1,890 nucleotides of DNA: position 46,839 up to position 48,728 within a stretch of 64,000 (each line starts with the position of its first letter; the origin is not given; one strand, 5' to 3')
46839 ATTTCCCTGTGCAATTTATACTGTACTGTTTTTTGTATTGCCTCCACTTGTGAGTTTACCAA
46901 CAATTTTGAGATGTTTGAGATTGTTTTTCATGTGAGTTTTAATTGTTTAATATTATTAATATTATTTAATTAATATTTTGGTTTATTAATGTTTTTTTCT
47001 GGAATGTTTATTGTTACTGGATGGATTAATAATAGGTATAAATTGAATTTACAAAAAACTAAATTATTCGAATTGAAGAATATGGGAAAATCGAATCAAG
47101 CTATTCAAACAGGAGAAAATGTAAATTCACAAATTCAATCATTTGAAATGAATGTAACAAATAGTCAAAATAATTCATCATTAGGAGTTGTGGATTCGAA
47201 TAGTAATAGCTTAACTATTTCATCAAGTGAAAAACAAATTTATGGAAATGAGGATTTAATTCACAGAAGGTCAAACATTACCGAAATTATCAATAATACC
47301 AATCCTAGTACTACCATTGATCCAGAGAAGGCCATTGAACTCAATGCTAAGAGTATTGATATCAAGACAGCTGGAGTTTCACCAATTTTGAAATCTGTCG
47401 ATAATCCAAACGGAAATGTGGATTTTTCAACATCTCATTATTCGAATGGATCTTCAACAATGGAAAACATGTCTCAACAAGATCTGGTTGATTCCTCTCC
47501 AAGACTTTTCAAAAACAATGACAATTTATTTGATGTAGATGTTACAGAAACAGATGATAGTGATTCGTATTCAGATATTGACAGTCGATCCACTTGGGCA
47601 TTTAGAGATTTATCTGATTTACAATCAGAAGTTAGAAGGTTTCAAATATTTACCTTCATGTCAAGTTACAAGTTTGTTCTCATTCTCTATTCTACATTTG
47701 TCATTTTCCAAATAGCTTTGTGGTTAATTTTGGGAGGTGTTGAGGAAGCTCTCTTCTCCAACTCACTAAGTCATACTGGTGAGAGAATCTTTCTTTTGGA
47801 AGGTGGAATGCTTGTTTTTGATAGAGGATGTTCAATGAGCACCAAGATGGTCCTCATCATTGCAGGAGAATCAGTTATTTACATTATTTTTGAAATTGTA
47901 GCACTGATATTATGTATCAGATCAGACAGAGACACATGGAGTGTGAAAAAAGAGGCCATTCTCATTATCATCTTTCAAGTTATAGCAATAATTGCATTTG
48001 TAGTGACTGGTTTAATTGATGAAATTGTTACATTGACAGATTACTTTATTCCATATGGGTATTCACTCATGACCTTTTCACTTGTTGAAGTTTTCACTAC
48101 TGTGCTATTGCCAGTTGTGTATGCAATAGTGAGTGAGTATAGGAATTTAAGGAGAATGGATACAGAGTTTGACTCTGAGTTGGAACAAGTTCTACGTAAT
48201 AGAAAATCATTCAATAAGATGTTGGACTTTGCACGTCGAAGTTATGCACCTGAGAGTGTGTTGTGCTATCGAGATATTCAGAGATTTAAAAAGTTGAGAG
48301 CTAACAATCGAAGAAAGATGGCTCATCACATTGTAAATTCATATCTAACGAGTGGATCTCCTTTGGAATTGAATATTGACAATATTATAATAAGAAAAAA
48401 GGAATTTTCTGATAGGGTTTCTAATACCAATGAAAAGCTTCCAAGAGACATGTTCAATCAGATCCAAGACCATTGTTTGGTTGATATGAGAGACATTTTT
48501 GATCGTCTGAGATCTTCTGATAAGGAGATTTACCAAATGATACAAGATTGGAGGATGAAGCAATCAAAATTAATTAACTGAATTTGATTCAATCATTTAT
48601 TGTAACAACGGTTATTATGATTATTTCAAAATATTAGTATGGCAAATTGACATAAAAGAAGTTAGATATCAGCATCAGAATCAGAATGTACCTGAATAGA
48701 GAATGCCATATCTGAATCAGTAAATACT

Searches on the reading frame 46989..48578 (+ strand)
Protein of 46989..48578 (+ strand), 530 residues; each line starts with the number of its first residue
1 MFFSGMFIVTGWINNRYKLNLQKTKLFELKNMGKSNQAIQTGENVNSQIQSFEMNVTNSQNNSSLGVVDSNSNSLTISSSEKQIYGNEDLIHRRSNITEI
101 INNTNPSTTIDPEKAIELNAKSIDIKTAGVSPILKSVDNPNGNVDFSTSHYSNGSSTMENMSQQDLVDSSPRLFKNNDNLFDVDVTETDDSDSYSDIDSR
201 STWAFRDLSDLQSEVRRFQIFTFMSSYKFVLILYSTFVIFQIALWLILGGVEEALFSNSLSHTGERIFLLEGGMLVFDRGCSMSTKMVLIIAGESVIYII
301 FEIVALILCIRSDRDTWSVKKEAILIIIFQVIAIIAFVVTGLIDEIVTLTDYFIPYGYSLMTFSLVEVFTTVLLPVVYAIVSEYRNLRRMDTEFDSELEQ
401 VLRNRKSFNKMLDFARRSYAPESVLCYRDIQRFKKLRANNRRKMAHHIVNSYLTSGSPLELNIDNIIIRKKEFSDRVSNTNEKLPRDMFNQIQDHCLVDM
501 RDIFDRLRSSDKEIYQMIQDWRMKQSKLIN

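Call 8: search_protein_families(library=pfam, proteins=[window:46989-48578:+], max_evalue=0.01)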
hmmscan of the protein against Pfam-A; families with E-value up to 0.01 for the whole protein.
window:46989-48578:+ (530 aa): 2 families
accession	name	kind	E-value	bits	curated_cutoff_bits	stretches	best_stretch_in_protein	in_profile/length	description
PF00615.24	RGS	-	1.5e-08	35.5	23.9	1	398-502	2-103/117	Regulator of G protein signaling domain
PF09128.16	RGS-like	-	0.0022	18.2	27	1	398-504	8-113/191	Regulator of G protein signalling-like domain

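Call 32: find_homologous_proteins(query=window:46989-48578:+, max_evalue=1e-10)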
Query window:46989-48578:+ (530 aa): 16 proteins with E <= 1e-10 among 7637 candidates.
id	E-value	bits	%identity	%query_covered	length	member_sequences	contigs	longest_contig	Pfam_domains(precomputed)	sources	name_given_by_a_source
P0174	0.0e+0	1084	100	94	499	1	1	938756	PF00615.25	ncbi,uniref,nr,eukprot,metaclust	ncbi:predicted protein [Naegleria gruberi]|uniref:Predicted protein n=1 Tax=Naegleria gruberi TaxID=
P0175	1.4e-249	847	78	94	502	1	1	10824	PF00615.25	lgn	-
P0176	6.1e-124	433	43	97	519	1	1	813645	PF00615.25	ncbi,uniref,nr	ncbi:hypothetical protein C9374_011229 [Naegleria lovaniensis]|uniref:RGS domain-containing protein 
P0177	3.1e-121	424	49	74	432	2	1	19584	PF00615.25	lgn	-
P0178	3.7e-102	361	37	97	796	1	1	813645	PF00615.25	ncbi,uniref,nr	ncbi:hypothetical protein C9374_011232 [Naegleria lovaniensis]|uniref:RGS domain-containing protein 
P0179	6.6e-96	340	46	63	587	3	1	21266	PF00615.25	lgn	-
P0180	2.0e-91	325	38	95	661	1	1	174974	PF00615.25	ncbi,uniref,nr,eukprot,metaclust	ncbi:predicted protein [Naegleria gruberi]|uniref:Predicted protein n=1 Tax=Naegleria gruberi TaxID=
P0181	1.7e-89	319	42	64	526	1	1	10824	PF00615.25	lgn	-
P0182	1.6e-87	313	42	72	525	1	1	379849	PF00615.25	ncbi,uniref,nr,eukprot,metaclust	ncbi:predicted protein [Naegleria gruberi]|uniref:Predicted protein n=1 Tax=Naegleria gruberi TaxID=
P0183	1.8e-84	303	33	95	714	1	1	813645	PF00615.25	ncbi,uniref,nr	ncbi:hypothetical protein C9374_011233 [Naegleria lovaniensis]|uniref:RGS domain-containing protein 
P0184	5.0e-81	291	39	74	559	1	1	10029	-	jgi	-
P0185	9.9e-73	264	44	58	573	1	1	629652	PF00615.25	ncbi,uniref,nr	ncbi:hypothetical protein C9374_005391 [Naegleria lovaniensis]|uniref:RGS domain-containing protein 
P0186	3.1e-68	249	43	58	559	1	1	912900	PF00615.25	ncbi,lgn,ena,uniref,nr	ncbi:hypothetical protein FDP41_012977 [Naegleria fowleri]|uniref:RGS domain-containing protein n=1 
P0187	8.1e-68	248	44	52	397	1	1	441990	PF00615.25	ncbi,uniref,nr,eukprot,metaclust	ncbi:predicted protein [Naegleria gruberi]|uniref:Predicted protein n=1 Tax=Naegleria gruberi TaxID=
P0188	9.1e-65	238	36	61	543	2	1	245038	PF00615.25,PF06140.19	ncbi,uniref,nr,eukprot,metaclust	ncbi:regulator of G protein signaling domain [Naegleria gruberi]|uniref:Regulator of G protein signa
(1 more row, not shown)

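Call 33: find_encoding_contigs(protein=P0175, flank=10000, max_places=3)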
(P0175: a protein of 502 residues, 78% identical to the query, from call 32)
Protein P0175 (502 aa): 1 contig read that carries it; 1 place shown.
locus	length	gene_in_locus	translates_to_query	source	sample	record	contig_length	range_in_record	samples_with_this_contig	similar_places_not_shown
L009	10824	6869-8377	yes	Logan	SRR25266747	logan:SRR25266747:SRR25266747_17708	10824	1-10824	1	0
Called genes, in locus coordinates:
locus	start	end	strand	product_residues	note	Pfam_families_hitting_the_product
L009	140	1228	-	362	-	-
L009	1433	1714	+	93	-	-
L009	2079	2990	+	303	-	PF00415:RCC1 (faint), PF25390:WD40_RLD, PF13540:RCC1_2 (weak)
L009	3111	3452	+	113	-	PF03091:CutA1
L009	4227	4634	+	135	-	-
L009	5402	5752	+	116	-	PF03650:MPC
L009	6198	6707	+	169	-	-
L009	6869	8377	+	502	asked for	PF00615:RGS (weak)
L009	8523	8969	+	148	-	-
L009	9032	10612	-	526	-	PF00615:RGS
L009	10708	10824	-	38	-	?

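Call 34: find_encoding_contigs(protein=P0176, flank=10000, max_places=2)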
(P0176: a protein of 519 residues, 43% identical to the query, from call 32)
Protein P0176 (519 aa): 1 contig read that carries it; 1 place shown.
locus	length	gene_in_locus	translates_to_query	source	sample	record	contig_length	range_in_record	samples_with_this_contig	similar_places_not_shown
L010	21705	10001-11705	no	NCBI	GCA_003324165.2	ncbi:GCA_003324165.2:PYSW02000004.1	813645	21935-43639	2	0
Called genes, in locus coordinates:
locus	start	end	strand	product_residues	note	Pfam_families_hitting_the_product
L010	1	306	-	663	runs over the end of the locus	PF00364:Biotin_lipoyl, PF25997:BSH_YhbJ (faint), PF00364:Biotin_lipoyl, PF02817:E3_binding, PF00198:2-oxoacid_dh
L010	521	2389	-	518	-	PF00067:p450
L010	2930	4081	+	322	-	-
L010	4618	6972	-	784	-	-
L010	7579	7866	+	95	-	-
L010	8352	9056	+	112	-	PF03650:MPC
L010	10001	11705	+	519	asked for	PF00615:RGS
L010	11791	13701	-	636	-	-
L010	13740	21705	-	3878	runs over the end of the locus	-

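Call 38: find_encoding_contigs(protein=P0177, flank=10000, max_places=2)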
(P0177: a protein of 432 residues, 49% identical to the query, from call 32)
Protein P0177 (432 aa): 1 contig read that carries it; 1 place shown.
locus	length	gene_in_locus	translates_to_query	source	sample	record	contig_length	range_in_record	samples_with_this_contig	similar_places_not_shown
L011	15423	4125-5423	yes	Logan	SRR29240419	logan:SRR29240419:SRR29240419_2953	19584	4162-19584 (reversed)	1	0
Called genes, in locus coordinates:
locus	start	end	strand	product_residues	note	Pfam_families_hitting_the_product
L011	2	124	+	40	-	?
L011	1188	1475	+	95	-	-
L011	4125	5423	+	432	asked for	PF00615:RGS (weak)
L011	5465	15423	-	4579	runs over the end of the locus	-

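Call 39: find_encoding_contigs(protein=P0179, flank=10000, max_places=2)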
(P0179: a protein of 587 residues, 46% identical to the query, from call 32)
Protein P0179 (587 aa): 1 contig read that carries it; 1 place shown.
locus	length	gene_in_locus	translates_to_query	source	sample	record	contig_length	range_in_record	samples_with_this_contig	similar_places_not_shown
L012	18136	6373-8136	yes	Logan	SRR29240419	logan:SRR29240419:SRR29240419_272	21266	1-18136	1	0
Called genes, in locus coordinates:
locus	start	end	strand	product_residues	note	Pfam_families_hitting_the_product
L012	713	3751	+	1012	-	-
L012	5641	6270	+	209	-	-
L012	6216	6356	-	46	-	-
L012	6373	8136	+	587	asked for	PF00615:RGS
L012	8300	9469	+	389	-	-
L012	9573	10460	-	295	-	-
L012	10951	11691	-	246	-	-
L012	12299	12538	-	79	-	-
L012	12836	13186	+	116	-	-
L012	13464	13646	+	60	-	-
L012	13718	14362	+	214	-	-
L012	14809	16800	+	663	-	PF04727:ELMO_CED12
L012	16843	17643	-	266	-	-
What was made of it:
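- Tried and rejected: Synteny through the upstream RGS gene (calls 32-34, 38, 39).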

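Call 43: search_protein_families(library=ncbifam, proteins=[L009:8592-8966:+], max_evalue=1)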
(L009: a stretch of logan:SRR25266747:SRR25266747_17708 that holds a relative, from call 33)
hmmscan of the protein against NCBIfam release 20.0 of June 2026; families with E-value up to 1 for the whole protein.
L009:8592-8966:+ (125 aa): 7 families
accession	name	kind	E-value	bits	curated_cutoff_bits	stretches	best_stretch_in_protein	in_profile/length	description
NF045963.1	MAG3240_fam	subfamily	0.00096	18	160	1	1-78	1-79/565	MAG3240 family lipoprotein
TIGR04429.1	Phr_nterm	subfamily_domain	0.0047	17.3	25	1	1-21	1-21/28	Phr family secreted Rap phosphatase inhibitor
NF045961.1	MAG5150_fam_LP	equivalog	0.014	14.9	80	1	1-43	1-40/331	MAG5150 family histidine triad lipoprotein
NF045938.1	MAG3960_fam_LP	equivalog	0.016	14.1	100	1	1-73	1-70/496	MAG3960 family lipoprotein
TIGR02898.1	spore_YhcN_YlaJ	subfamily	0.066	13.6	99.75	1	9-60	2-49/158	YhcN/YlaJ family sporulation lipoprotein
NF041742.1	WGxxGxxG_fam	subfamily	0.11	13.1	35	1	1-55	1-33/69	WGxxGxxG family protein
TIGR02794.1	tolA_full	equivalog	0.11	11.7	59.45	1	8-69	9-76/362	cell envelope integrity protein TolA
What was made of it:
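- Only sub-threshold HMM matches were found, and they are to N-terminal signal or lipoprotein leaders (call 43).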

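Call 44: search_protein_families(library=pfam, proteins=[L009:8592-8966:+], max_evalue=1)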
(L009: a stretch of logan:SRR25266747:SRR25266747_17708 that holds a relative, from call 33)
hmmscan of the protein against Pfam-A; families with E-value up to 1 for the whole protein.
L009:8592-8966:+ (125 aa): 4 families
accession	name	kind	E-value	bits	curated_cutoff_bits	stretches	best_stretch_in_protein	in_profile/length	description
PF22859.1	IBIN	-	0.0014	18.8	27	1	10-38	5-35/41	Induced by infection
PF14575.11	EphA2_TM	-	0.027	15.6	28.9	1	6-66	5-63/74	Ephrin type-A receptor 2 transmembrane domain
PF16118.10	DUF4834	-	0.055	14.8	27.8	1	6-62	8-70/99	Domain of unknown function (DUF4834)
PF14851.11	FAM176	-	0.21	11.8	31.5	1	5-65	29-85/152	FAM176 family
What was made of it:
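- Closest known: Unnamed prokaryotic secreted. Different: Neither Pfam nor NCBIfam has a family for them (calls 43, 44).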

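Call 58: list_cluster_members(proteins=[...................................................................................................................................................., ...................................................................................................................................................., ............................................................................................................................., P0175])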
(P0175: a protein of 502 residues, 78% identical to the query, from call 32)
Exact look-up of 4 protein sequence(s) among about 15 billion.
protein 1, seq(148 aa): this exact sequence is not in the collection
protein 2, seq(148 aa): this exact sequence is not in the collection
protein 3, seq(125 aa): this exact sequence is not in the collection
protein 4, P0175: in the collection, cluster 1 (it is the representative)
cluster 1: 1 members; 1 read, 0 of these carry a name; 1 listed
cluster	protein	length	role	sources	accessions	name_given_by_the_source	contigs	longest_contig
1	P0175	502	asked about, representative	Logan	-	-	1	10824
